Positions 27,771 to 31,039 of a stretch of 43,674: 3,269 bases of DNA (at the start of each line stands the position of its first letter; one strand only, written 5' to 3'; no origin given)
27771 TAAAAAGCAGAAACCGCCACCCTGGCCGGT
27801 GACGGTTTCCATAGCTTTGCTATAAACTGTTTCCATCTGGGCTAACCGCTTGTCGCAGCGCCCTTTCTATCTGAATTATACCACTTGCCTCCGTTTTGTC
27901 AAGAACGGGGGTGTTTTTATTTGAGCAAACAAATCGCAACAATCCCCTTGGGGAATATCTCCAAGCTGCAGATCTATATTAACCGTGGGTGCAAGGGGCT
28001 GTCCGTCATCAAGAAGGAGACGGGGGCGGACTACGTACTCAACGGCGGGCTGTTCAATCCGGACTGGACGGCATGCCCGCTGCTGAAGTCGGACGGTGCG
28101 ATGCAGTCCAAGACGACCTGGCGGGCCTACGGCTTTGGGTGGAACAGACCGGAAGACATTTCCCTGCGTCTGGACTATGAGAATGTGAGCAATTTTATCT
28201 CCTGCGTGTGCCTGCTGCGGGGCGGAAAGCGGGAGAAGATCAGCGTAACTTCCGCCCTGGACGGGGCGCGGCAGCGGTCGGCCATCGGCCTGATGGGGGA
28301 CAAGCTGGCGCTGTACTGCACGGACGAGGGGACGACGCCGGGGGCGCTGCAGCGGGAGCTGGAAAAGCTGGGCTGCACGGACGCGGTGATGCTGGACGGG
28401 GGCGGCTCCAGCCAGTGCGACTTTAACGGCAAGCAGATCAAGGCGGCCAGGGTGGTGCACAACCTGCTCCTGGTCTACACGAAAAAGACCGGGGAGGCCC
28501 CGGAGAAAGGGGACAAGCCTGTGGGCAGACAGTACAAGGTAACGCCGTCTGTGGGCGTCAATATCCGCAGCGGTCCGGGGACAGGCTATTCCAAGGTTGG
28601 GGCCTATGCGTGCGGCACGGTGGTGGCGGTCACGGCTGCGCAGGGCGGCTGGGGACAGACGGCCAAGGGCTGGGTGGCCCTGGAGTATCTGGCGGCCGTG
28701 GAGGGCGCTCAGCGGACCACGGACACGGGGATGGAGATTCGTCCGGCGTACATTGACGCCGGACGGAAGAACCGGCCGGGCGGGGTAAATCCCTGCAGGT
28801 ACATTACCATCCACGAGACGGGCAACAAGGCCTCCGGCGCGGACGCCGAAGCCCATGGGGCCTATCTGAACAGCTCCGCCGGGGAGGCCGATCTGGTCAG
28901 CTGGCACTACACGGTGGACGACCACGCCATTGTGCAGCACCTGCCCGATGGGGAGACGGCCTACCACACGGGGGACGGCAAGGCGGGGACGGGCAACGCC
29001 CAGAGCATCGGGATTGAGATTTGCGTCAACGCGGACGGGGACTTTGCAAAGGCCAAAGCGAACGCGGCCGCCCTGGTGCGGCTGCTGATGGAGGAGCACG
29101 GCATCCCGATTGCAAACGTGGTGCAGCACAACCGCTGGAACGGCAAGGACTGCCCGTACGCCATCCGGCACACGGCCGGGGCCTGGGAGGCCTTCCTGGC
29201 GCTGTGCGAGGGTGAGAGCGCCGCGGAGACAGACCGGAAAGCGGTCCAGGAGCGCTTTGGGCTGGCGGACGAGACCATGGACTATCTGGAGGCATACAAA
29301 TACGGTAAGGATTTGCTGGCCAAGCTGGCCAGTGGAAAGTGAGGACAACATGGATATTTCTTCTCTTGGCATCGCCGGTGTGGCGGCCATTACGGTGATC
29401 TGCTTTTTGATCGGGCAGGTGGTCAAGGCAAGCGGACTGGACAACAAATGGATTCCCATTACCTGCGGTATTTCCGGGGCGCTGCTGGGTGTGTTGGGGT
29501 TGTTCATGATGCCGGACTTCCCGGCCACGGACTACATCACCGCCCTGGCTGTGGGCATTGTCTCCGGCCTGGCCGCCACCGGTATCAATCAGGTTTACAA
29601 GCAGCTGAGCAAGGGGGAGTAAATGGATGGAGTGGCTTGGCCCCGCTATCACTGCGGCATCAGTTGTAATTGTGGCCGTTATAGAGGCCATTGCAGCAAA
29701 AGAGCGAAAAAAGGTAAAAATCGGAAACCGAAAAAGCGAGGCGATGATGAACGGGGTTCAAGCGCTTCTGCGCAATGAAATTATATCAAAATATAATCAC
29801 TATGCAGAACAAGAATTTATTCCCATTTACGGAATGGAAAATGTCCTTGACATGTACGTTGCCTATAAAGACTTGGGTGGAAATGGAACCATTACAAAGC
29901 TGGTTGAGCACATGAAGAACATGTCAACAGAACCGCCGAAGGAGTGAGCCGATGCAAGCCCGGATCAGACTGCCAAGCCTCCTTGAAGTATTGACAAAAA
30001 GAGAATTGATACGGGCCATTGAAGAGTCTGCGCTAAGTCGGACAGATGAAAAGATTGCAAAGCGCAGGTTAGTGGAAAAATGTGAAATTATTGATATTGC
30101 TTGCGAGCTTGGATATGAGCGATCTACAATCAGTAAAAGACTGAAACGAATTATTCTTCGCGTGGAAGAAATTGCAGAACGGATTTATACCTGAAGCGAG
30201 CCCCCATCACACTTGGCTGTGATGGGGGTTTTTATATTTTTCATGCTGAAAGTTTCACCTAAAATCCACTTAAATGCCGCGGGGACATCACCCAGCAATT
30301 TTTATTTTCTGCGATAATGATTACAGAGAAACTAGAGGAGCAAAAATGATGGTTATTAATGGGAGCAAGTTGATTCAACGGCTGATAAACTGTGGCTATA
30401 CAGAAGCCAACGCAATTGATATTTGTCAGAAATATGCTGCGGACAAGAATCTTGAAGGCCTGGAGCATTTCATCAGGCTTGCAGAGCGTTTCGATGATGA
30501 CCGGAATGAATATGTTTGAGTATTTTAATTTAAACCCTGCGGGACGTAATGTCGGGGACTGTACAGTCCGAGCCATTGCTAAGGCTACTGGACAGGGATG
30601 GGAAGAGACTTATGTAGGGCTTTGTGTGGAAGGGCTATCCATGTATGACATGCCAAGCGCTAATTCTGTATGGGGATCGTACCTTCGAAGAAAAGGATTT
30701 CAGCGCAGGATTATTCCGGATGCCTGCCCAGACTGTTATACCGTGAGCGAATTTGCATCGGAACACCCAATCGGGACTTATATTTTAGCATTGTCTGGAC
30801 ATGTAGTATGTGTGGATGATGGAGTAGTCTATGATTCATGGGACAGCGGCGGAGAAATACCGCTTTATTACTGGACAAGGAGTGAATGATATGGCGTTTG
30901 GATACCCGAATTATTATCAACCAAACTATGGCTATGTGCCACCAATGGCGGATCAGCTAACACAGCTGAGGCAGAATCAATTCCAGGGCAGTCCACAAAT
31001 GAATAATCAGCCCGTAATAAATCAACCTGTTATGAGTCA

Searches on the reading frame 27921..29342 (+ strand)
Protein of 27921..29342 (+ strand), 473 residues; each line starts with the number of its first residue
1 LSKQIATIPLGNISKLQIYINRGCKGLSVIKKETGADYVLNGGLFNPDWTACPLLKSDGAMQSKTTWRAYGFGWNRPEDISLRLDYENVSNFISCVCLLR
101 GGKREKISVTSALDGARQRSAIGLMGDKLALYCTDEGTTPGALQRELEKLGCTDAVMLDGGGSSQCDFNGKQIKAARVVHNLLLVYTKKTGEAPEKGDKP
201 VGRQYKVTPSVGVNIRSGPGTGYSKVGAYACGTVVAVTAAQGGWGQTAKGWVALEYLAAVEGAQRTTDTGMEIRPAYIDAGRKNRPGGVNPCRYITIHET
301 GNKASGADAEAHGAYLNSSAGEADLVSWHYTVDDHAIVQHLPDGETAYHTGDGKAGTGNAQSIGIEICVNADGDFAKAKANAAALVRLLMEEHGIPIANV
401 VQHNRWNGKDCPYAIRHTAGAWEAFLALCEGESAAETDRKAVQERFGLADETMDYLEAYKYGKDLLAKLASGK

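Call 8: search_protein_families(library=pfam, proteins=[window:27921-29342:+], max_evalue=1)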
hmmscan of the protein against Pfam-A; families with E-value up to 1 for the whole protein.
window:27921-29342:+ (473 aa): 4 families
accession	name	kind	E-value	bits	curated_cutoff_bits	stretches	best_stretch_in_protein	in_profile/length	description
PF01510.30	Amidase_2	-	7.1e-23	81.8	26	1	290-413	3-130/131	N-acetylmuramoyl-L-alanine amidase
PF09992.14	NAGPA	-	1.1e-11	45.7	25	1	35-186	2-169/169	Phosphodiester glycosidase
PF08239.17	SH3_3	-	5.1e-07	30.2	27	1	212-257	2-53/54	Bacterial SH3 domain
PF06347.19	SH3_4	-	0.01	16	24.1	1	212-252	4-49/56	Bacterial SH3 domain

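Call 9: search_protein_families(library=phrogs, proteins=[window:27921-29342:+], max_evalue=1)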
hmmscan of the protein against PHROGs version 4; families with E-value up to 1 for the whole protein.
window:27921-29342:+ (473 aa): 18 families
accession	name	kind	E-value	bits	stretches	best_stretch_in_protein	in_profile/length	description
phrog_18955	-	unknown function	1.4e-195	651.5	1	3-449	2-453/483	-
phrog_3088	-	lysis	4.5e-46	158.6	1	271-444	2-171/248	amidase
phrog_1794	-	lysis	1.6e-39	137.3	2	268-429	25-195/336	amidase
phrog_670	-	lysis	2.9e-38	133.1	1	281-440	101-261/596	endolysin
phrog_1493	-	lysis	2.5e-37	130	1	281-442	21-180/394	endolysin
phrog_9611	-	lysis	4e-35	122.6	1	282-445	13-181/246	endolysin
phrog_833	-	lysis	2.3e-27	97.5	1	288-415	26-151/294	endolysin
phrog_5182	-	lysis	6.7e-25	89.3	1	286-412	29-163/321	endolysin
phrog_2338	-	lysis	3.8e-23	83.4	2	277-413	12-146/346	endolysin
phrog_19265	-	unknown function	2.6e-14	54.6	1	292-417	24-146/293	-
phrog_15001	-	lysis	1.7e-13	51.4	1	267-418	11-170/367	endolysin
phrog_1110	-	lysis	1.9e-07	31.8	1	287-397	16-122/301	endolysin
phrog_7698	-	lysis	6.2e-07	30.5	1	317-416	43-142/316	endolysin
phrog_4018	-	lysis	2.1e-05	25.4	1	295-412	34-138/285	amidase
phrog_8164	-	lysis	0.00015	22.2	1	294-396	28-130/320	endolysin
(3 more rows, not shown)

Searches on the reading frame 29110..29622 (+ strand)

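Call 67: search_protein_families(library=phrogs, proteins=[window:29110-29622:+], max_evalue=0.00001)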
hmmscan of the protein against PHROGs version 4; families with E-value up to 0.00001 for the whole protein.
window:29110-29622:+ (170 aa): 2 families
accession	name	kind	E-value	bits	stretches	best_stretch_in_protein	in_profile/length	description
phrog_1129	-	lysis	1.4e-19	70.9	1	81-169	1-83/86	holin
phrog_1299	-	lysis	1.3e-10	42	1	92-168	11-85/100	holin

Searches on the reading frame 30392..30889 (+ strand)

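Call 67: search_protein_families(library=phrogs, proteins=[window:30392-30889:+], max_evalue=0.00001)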
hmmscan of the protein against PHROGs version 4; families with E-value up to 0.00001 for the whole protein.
window:30392-30889:+ (165 aa): 2 families
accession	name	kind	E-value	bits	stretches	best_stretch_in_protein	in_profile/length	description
phrog_3754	-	unknown function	9e-33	114.6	1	35-163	1-143/145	-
phrog_15863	-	unknown function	1.8e-06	28.5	1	42-153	3-110/312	-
